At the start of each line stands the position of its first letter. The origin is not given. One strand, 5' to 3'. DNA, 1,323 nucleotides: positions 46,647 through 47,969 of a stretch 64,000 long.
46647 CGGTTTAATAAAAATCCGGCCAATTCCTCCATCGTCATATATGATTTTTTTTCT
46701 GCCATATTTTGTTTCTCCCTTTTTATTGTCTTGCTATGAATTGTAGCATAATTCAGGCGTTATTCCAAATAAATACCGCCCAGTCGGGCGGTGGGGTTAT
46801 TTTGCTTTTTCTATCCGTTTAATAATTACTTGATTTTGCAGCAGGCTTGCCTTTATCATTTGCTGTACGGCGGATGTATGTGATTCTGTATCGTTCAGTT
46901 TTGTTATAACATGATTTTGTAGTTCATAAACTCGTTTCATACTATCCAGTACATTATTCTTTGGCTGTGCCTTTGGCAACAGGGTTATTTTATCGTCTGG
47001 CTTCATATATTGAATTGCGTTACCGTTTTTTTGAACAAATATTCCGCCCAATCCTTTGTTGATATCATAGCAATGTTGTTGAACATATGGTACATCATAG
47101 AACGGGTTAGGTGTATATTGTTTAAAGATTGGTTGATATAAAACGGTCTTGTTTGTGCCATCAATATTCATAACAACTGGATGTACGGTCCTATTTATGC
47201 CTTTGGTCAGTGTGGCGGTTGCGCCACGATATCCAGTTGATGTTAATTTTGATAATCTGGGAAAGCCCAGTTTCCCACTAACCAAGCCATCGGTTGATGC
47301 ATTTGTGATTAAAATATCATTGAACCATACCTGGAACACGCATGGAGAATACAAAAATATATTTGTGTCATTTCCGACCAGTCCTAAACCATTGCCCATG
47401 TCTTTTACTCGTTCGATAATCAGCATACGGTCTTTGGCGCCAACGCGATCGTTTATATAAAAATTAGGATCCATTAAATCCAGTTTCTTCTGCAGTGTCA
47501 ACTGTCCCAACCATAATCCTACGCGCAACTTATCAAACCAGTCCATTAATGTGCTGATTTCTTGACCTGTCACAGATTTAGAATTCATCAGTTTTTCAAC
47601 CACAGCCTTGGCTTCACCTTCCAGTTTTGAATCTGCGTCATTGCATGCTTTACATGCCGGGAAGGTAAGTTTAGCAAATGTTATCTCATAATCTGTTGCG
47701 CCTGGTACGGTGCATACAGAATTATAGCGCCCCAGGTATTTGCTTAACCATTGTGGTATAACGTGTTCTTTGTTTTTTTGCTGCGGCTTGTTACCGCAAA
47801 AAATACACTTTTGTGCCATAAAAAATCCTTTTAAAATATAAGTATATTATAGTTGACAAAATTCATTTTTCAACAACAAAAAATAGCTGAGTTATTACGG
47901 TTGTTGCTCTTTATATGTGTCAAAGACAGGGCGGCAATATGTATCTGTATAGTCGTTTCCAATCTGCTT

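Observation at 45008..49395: HNH-nuclease-domain protein with two uncharacterised neighbours, flanked by LysR and truncated CI-like regulators: a candidate novel defence or abortive-infection module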

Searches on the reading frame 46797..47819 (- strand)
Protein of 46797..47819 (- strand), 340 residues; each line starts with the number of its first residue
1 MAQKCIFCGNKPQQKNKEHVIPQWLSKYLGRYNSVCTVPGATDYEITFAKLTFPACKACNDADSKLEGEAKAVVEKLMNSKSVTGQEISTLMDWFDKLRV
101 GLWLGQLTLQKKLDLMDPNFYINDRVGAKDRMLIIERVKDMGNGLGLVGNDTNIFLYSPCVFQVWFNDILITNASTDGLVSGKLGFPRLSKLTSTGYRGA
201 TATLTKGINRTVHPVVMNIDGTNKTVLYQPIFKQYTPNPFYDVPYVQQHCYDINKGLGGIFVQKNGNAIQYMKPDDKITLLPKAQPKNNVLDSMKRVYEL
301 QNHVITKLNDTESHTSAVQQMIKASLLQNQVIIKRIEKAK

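Call 3: search_protein_families(library=pfam, proteins=[window:46797-47819:-], max_evalue=0.1)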
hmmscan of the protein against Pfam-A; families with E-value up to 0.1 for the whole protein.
window:46797-47819:- (340 aa): 1 family
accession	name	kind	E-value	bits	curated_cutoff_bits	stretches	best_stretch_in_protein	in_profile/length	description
PF14279.12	HNH_5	-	0.021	15.2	27.5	0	5-25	1-23/56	HNH endonuclease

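Call 4: search_protein_families(library=padloc, proteins=[window:46797-47819:-], max_evalue=0.1)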
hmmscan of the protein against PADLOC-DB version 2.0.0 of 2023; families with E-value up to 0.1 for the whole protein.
window:46797-47819:- (340 aa): 0 families

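Call 7: search_protein_families(library=ncbifam, proteins=[window:46797-47819:-], max_evalue=0.1)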
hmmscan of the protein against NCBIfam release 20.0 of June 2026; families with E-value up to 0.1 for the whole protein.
window:46797-47819:- (340 aa): 0 families

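Call 8: search_protein_families(library=phrogs, proteins=[window:46797-47819:-], max_evalue=0.1)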
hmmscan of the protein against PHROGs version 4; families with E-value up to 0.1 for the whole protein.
window:46797-47819:- (340 aa): 1 family
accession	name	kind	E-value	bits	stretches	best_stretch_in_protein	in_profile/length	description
phrog_10503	-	unknown function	0.00076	20.1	1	2-98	34-126/251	-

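Call 9: find_homologous_proteins(query=window:46797-47819:-, max_evalue=0.001)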
Query window:46797-47819:- (340 aa): 223 proteins with E <= 0.001 among 1081 candidates; the best 120 are listed.
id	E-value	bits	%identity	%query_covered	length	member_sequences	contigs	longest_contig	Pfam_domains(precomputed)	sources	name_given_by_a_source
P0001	2.0e-230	782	100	100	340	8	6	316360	-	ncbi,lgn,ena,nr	ncbi:MAG: hypothetical protein J6R52_01545 [Alphaproteobacteria bacterium]|nr:hypothetical protein [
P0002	6.5e-195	665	82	100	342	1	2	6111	-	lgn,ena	-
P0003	4.7e-182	623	78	100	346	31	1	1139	-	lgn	-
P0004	9.5e-181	618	76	100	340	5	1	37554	-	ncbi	-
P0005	5.7e-177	606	74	100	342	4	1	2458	-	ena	-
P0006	3.8e-173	593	73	100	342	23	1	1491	-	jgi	jgi:hypothetical protein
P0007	3.6e-172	590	72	100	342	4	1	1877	-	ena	-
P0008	1.7e-156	539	66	100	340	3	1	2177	-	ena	-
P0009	3.9e-145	501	65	97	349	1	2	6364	-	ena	-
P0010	2.0e-143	496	64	97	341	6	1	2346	-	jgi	jgi:hypothetical protein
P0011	3.6e-143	495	62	100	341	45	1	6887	-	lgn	-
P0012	4.5e-143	494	61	100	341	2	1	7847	-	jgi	jgi:hypothetical protein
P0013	2.0e-142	492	61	100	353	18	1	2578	-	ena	-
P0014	2.9e-142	492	63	100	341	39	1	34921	-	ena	-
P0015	5.9e-142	491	62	97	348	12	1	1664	-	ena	-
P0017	3.0e-137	475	59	100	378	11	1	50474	-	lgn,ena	-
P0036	7.3e-95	336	46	98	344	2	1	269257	-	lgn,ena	-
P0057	2.2e-71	259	42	90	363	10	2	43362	-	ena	-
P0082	4.0e-60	222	38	90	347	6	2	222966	-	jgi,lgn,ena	-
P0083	5.6e-60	221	37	91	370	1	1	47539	-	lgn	-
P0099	7.3e-53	198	35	96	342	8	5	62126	-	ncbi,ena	-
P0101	2.0e-52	196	38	90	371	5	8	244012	-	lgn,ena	-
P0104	7.3e-52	195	39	82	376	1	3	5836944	-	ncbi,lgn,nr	ncbi:MAG: hypothetical protein IPK50_01445 [Fibrobacterota bacterium]|nr:MAG: hypothetical protein I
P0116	6.6e-50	188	32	99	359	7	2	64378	-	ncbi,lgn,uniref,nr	ncbi:hypothetical protein LA983_004012 [Vibrio fluvialis]|uniref:hypothetical protein n=1 Tax=Vibrio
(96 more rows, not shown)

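Call 10: find_encoding_contigs(protein=P0116, flank=6000, max_places=3)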
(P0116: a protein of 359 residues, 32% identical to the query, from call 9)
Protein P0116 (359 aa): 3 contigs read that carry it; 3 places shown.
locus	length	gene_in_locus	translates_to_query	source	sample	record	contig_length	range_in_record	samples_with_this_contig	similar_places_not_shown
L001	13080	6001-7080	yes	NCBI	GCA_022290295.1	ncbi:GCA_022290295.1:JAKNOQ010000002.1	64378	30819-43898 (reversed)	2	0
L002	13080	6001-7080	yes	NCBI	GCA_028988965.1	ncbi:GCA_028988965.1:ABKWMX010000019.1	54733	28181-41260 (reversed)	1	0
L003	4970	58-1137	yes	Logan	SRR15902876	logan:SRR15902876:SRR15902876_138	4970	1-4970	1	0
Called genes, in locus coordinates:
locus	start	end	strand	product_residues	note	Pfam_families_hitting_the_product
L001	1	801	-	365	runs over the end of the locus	PF00532:Peripla_BP_1 (faint), PF13407:Peripla_BP_4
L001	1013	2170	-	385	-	PF13729:TraF_2, PF11751:PorP_SprF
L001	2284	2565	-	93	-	PF01541:GIY-YIG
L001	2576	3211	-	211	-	PF04337:DUF480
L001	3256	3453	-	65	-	-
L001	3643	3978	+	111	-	PF04363:DUF496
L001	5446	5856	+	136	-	-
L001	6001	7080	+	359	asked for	-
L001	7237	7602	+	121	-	-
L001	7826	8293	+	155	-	PF13274:SocA_Panacea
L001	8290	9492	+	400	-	PF04607:RelA_SpoT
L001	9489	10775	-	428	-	PF04607:RelA_SpoT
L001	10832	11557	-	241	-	PF02316:HTH_Tnp_Mu_1 (weak), PF00717:Peptidase_S24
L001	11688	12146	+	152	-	PF21531:Rv2175c_wHTH (faint), PF12728:HTH_17 (faint)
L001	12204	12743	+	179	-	PF06892:Phage_CP76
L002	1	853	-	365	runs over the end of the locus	PF00532:Peripla_BP_1 (faint), PF13407:Peripla_BP_4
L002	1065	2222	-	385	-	PF13729:TraF_2, PF11751:PorP_SprF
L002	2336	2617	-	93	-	PF01541:GIY-YIG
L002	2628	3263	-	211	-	PF04337:DUF480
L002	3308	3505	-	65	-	-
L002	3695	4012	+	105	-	PF04363:DUF496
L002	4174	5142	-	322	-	PF24624:Int_N, PF00589:Phage_integrase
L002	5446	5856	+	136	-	-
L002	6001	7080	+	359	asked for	-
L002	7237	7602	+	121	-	-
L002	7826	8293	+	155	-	PF13274:SocA_Panacea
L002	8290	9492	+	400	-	PF04607:RelA_SpoT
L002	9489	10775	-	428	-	PF04607:RelA_SpoT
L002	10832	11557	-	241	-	PF00717:Peptidase_S24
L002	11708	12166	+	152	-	PF21531:Rv2175c_wHTH (faint), PF12728:HTH_17 (faint)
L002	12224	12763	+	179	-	PF06892:Phage_CP76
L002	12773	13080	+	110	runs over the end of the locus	-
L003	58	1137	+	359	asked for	-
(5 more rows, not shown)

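Call 11: find_encoding_contigs(protein=P0104, flank=6000, max_places=2)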
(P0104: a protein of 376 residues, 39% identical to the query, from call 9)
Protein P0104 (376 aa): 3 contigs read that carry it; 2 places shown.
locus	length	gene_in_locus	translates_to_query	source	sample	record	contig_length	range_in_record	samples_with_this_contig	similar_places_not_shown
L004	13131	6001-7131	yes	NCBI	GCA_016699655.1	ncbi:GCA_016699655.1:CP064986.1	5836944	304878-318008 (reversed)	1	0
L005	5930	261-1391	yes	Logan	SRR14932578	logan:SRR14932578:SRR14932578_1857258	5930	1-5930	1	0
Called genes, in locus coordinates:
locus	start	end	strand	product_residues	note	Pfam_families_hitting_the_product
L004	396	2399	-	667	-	-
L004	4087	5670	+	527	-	-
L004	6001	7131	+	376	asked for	-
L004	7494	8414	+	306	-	-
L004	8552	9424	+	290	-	PF18863:AbiJ_NTD4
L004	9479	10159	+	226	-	PF22491:DUF6988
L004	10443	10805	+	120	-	-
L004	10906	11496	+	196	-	PF14024:DUF4240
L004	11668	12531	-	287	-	PF13592:HTH_33, PF13358:DDE_3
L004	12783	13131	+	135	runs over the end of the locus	-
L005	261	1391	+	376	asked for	-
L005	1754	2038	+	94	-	-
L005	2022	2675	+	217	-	-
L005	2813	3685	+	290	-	PF18863:AbiJ_NTD4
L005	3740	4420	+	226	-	PF22491:DUF6988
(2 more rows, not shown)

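Call 12: find_encoding_contigs(protein=P0036, flank=6000, max_places=2)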
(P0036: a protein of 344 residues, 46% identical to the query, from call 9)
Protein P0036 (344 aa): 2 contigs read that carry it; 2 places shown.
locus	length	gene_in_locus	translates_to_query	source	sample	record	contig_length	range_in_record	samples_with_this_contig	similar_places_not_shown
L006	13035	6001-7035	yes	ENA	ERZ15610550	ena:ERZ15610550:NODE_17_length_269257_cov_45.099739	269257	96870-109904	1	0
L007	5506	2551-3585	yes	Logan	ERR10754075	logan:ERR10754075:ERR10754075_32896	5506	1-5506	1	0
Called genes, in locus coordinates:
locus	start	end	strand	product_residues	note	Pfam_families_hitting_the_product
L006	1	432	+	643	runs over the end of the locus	PF01501:Glyco_transf_8, PF18404:Glyco_transf_24 (weak), PF00534:Glycos_transf_1, PF13692:Glyco_trans_1_4, PF13524:Glyco_trans_1_2 (weak)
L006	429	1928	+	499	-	PF01522:Polysacc_deac_1, PF00535:Glycos_transf_2, PF13641:Glyco_tranf_2_3 (weak)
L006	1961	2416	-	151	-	PF18454:Mtd_N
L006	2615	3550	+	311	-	PF00056:Ldh_1_N, PF03807:F420_oxidored, PF02866:Ldh_1_C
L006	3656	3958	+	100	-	PF14542:Acetyltransf_CG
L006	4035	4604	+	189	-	PF00462:Glutaredoxin (faint)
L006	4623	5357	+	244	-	PF02674:Colicin_V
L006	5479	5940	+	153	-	-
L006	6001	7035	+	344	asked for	-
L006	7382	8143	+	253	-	PF09479:Flg_new (weak)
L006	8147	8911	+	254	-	-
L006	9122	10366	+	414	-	PF01136:Peptidase_U32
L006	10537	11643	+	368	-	-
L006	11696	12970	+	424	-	-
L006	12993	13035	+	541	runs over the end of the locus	-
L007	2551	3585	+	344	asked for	-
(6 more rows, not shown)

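Call 14: find_encoding_contigs(protein=P0004, flank=7000, max_places=2)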
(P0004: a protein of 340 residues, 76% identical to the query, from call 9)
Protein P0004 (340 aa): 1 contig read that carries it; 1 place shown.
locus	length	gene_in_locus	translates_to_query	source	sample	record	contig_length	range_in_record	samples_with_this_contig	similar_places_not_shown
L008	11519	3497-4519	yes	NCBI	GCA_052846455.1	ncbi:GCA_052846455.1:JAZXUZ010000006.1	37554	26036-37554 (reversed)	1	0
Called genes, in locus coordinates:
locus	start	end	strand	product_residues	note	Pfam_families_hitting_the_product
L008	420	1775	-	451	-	PF12895:ANAPC3 (faint), PF07719:TPR_2 (faint), PF13428:TPR_14 (faint), PF24575:TPR_Slam, PF14559:TPR_19 (weak), PF04575:SlipAM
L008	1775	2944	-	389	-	-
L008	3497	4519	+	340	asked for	-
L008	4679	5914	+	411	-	PF01266:DAO (faint), PF01593:Amino_oxidase, PF13450:NAD_binding_8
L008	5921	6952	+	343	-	-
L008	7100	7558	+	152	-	-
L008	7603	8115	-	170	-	-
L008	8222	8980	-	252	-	PF02674:Colicin_V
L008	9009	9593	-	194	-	PF00462:Glutaredoxin (faint)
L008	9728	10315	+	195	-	PF00081:Sod_Fe_N, PF02777:Sod_Fe_C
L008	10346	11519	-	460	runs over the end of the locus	PF01564:Spermine_synth (weak)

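Call 15: find_encoding_contigs(protein=P0014, flank=7000, max_places=2)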
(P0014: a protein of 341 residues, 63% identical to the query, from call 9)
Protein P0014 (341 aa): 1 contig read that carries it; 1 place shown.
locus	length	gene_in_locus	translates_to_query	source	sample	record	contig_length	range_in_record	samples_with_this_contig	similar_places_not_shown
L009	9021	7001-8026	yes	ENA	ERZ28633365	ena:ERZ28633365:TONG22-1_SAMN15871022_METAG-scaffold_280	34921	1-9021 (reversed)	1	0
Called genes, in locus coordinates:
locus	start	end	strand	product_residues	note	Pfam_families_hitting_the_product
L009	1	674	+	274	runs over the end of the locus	PF01553:Acyltransferase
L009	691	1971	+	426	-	PF00587:tRNA-synt_2b, PF03129:HGTP_anticodon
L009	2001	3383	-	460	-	PF01564:Spermine_synth (weak)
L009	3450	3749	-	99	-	PF00583:Acetyltransf_1 (weak), PF14542:Acetyltransf_CG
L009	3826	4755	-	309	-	PF00056:Ldh_1_N, PF03807:F420_oxidored, PF02866:Ldh_1_C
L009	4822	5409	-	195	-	PF00081:Sod_Fe_N, PF02777:Sod_Fe_C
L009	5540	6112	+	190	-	-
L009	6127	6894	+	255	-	PF02674:Colicin_V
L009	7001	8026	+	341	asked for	-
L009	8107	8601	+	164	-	-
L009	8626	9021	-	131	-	?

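Call 16: find_encoding_contigs(protein=P0017, flank=7000, max_places=2)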
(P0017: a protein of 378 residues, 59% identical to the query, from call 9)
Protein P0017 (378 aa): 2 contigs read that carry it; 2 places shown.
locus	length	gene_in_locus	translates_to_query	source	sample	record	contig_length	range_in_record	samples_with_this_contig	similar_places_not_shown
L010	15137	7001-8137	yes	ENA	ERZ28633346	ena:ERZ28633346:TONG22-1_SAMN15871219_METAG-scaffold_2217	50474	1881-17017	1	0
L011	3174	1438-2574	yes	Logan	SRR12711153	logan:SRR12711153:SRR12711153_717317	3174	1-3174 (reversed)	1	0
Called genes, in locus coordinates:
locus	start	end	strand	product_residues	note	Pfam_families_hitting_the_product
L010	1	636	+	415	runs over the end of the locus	PF01136:Peptidase_U32, PF16325:Peptidase_U32_C (weak)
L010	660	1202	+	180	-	-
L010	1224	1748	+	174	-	-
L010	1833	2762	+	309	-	PF00056:Ldh_1_N, PF03807:F420_oxidored (weak), PF02866:Ldh_1_C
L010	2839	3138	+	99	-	PF00583:Acetyltransf_1 (weak), PF13508:Acetyltransf_7 (weak), PF14542:Acetyltransf_CG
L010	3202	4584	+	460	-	PF01564:Spermine_synth (weak)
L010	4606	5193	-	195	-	PF00081:Sod_Fe_N, PF02777:Sod_Fe_C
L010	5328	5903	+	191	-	-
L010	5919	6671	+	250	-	PF02674:Colicin_V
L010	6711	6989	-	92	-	-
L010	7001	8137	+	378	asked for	-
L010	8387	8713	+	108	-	-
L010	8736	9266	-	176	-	-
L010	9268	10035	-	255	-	-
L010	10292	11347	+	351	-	-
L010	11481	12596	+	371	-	-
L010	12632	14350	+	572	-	-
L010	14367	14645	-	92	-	PF05164:ZapA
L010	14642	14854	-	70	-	-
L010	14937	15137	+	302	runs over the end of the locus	-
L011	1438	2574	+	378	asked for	-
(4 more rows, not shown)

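Call 19: search_solved_structures(query=A1, max_evalue=10, show_alignments=2)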
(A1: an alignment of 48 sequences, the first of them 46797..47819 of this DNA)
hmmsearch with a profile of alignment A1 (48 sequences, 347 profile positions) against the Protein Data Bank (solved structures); distinct sequences matched with E-value up to 10: 0.

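Call 20: find_related_loci(query=A1, collection=genome_contigs, flank=10000)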
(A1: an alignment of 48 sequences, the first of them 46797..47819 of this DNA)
Query A1 (340 aa) in genome_contigs; peptide patterns used: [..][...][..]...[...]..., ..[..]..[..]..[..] (x = any residue, [..] = any of these).
154 stretches matched a pattern; 131 encode a relative of the query (tblastn E <= 1e-3); the best 80 are kept; 80 distinct loci.
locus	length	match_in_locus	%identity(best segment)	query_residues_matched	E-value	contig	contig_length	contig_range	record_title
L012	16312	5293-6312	76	1-340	0e+0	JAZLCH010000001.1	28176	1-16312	MAG: Candidatus Enterousia sp. isolate T1900045051_TC20190044.MAGScoT_cleanbin_000024 SGB_4527_k141_4858757, whole genom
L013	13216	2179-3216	78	1-340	0e+0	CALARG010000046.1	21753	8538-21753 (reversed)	MAG TPA_asm: uncultured Alphaproteobacteria bacterium isolate SRR6425825_bin.15_CONCOCT_v1.1_MAG genome assembly, contig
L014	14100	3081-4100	73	1-340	2e-171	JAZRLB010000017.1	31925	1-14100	MAG: Candidatus Enterousia sp. isolate T1900045443_YK20190134.MAGScoT_cleanbin_000013 SGB_7129_k141_1816433, whole genom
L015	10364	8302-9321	73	1-340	2e-165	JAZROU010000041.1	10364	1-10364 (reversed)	MAG: Candidatus Enterousia sp. isolate T1900045388_YK20190078.MAGScoT_cleanbin_000020 SGB_6918_k141_386721, whole genome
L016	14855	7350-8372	63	1-340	3e-149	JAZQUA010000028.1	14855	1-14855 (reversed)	MAG: Candidatus Enterousia sp. isolate T1900045184_TC20190180.MAGScoT_cleanbin_000030 SGB_9218_k141_1315278, whole genom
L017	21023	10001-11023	59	1-340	1e-142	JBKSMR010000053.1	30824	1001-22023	MAG: Alphaproteobacteria bacterium isolate 125_22-69 k141_2539723, whole genome shotgun sequence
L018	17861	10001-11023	62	1-340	6e-142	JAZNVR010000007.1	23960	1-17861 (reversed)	MAG: Candidatus Enterousia sp. isolate T1900044788_TS20190254.MAGScoT_cleanbin_000026 SGB_2627_k141_1066520, whole genom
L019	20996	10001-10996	64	1-331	1e-141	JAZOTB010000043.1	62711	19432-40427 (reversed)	MAG: Candidatus Enterousia sp. isolate T1900045541_YK20190235.MAGScoT_cleanbin_000047 SGB_7810_k141_2663134, whole genom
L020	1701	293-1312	60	1-340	4e-149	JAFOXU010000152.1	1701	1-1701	MAG: Alphaproteobacteria bacterium isolate RGIG896 Dairy_cattle_Rectum-3__c411787, whole genome shotgun sequence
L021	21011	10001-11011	61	1-340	3e-136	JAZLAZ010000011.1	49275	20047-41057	MAG: Candidatus Enterousia sp. isolate T1900045067_TC20190061.MAGScoT_cleanbin_000021 SGB_4608_k141_2624786, whole genom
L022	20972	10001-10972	60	1-324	5e-132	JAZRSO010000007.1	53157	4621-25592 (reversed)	MAG: Candidatus Enterousia sp. isolate T1900045346_YK20190036.MAGScoT_cleanbin_000031 SGB_6715_k141_2457888, whole genom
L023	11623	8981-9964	59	1-328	7e-132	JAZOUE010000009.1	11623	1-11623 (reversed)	MAG: Candidatus Enterousia sp. isolate T1900045534_YK20190228.MAGScoT_cleanbin_000043 SGB_7755_k141_1632872, whole genom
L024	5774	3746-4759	56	1-338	6e-132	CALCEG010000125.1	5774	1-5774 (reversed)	MAG TPA_asm: uncultured Alphaproteobacteria bacterium isolate SRR6425765_bin.98_CONCOCT_v1.1_MAG genome assembly, contig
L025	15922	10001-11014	56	1-338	2e-131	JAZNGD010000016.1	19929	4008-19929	MAG: Candidatus Enterousia sp. isolate T1900044708_TS20190174.MAGScoT_cleanbin_000035 SGB_1823_k141_1500733, whole genom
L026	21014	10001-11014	55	1-338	6e-131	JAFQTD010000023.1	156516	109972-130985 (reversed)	MAG: Alphaproteobacteria bacterium isolate RGIG2127 Goat_Colon-5__c267425, whole genome shotgun sequence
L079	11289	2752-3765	36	1-326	5e-60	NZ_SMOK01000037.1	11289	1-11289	Pseudomonas sp. H9 scaffold37, whole genome shotgun sequence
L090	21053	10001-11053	32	1-340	1e-53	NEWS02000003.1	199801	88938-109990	MAG: Nitrospira sp. CG24B Nitrospira_sp_RSF15_CG24_B_3, whole genome shotgun sequence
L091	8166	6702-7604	34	1-285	8e-53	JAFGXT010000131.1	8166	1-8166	MAG: Victivallales bacterium isolate ZodW_Metabat.56 k87_7363697, whole genome shotgun sequence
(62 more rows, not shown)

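Call 25: predict_structure(alignment_id=A1)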
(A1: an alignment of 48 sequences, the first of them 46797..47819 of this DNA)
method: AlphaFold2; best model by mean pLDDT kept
length: 340 residues; sequences in the alignment: 48
mean_pLDDT: 91.3   pTM: 0.91
mean pLDDT of the five models: 91.3, 90.7, 89.1, 89.0, 88.8
residues with pLDDT >= 90: 234; 70-90: 99; 50-70: 7; < 50: 0
segments of 3 or more residues with pLDDT < 50: none
pLDDT, mean of each block of 10 residues (from residue 1): 79 80 90 85 85 89 93 95 98 96 89 79 92 94 85 91 93 96 95 83 94 91 96 94 97 97 93 97 90 96 93 91 96 94
secondary structure, 60 per line:
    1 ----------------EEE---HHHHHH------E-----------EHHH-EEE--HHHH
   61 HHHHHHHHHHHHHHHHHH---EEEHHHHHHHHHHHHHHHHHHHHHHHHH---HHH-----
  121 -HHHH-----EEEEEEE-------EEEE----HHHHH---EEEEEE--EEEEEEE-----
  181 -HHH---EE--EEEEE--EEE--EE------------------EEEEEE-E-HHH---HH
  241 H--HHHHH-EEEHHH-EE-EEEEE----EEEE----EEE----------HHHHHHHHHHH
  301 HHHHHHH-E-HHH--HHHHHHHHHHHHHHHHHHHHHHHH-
elements in order: E17-19 H23-28 E52-54 H57-78 E82-84 H85-109 H122-125 E131-137 E145-148 H153-157 E161-166 E169-175 E192-196 E199-201 E224-229 H244-248 E250-252 E260-264 E269-272 E277-279 H290-307 H316-339
